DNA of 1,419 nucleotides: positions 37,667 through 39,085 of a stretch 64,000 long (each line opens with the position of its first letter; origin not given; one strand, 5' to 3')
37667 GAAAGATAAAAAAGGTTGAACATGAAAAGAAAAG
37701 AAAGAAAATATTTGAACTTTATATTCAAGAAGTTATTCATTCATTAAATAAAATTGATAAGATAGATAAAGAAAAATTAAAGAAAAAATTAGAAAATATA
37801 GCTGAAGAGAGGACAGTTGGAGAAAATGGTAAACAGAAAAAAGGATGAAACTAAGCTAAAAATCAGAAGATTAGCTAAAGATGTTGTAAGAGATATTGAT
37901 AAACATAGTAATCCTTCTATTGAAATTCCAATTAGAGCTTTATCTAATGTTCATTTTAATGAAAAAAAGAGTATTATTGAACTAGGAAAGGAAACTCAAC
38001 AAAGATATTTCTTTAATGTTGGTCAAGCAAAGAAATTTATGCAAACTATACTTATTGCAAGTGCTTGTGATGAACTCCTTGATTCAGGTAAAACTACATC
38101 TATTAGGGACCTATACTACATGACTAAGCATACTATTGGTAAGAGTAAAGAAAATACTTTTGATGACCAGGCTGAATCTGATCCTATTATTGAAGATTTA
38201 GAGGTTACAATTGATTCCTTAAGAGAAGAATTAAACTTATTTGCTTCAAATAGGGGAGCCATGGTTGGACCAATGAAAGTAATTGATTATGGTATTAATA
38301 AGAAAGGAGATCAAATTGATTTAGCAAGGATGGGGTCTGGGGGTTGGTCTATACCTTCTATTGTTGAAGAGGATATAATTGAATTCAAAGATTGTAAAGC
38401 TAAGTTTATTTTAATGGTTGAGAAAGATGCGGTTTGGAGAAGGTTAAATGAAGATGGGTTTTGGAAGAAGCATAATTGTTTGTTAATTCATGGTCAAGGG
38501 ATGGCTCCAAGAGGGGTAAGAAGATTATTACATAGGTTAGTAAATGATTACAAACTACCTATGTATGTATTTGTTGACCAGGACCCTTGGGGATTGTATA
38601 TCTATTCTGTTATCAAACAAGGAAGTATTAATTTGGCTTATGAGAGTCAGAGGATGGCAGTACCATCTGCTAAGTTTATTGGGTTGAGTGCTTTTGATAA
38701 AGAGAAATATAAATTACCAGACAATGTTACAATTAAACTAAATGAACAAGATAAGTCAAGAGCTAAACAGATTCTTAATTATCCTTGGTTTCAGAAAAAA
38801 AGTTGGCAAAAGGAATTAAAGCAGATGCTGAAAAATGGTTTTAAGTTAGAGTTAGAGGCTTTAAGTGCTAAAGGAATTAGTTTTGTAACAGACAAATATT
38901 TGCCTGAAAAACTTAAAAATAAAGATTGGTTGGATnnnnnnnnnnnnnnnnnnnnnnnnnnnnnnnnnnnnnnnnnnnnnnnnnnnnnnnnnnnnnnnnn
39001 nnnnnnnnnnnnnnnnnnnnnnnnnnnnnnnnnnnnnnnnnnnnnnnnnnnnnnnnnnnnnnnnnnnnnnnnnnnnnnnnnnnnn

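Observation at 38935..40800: LysM-domain surface protein with an IS30-like HTH-like motif in an archaeon, next to a tRNA pair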

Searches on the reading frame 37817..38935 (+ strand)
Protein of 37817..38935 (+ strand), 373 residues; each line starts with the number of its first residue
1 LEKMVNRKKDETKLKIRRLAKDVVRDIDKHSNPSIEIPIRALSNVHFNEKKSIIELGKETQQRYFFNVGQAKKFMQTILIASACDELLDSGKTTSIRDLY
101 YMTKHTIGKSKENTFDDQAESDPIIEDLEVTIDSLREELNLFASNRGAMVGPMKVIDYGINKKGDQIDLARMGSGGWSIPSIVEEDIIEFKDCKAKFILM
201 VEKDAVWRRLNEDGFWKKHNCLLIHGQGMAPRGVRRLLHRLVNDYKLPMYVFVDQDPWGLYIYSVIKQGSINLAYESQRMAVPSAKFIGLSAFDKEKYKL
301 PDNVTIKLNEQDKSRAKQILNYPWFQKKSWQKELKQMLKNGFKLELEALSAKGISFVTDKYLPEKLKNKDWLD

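Call 49: find_related_loci(query=window:37817-38935:+, collection=metagenome_contigs, flank=6000)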
Query window:37817-38935:+ (373 aa) in metagenome_contigs; peptide patterns used: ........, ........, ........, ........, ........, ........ (x = any residue, [..] = any of these).
319 stretches matched a pattern; 249 encode a relative of the query (tblastn E <= 1e-3); the best 80 are kept; 80 distinct loci.
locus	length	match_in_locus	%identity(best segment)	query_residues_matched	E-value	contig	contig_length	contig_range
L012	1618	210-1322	91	3-373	0e+0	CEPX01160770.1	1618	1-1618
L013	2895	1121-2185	78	13-372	0e+0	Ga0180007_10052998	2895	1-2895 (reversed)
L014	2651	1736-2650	89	2-306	0e+0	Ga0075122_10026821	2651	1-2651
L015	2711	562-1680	69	1-373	0e+0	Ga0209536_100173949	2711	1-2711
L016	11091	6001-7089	63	4-371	2e-171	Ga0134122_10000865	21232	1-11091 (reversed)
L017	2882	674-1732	66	15-372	1e-180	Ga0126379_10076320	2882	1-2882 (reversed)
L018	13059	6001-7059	66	15-372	1e-169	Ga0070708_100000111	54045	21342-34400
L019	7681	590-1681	63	4-372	9e-170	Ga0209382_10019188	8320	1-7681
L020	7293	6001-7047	67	19-372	6e-169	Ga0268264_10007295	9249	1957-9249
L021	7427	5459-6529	66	12-373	3e-169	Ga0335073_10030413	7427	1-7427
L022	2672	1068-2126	66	15-372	4e-180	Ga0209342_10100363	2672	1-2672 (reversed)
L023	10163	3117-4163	67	19-372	9e-169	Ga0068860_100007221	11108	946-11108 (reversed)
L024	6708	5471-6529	66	15-372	2e-169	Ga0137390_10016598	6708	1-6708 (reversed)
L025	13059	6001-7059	66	15-372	2e-168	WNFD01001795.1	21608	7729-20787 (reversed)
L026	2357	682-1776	64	4-373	1e-178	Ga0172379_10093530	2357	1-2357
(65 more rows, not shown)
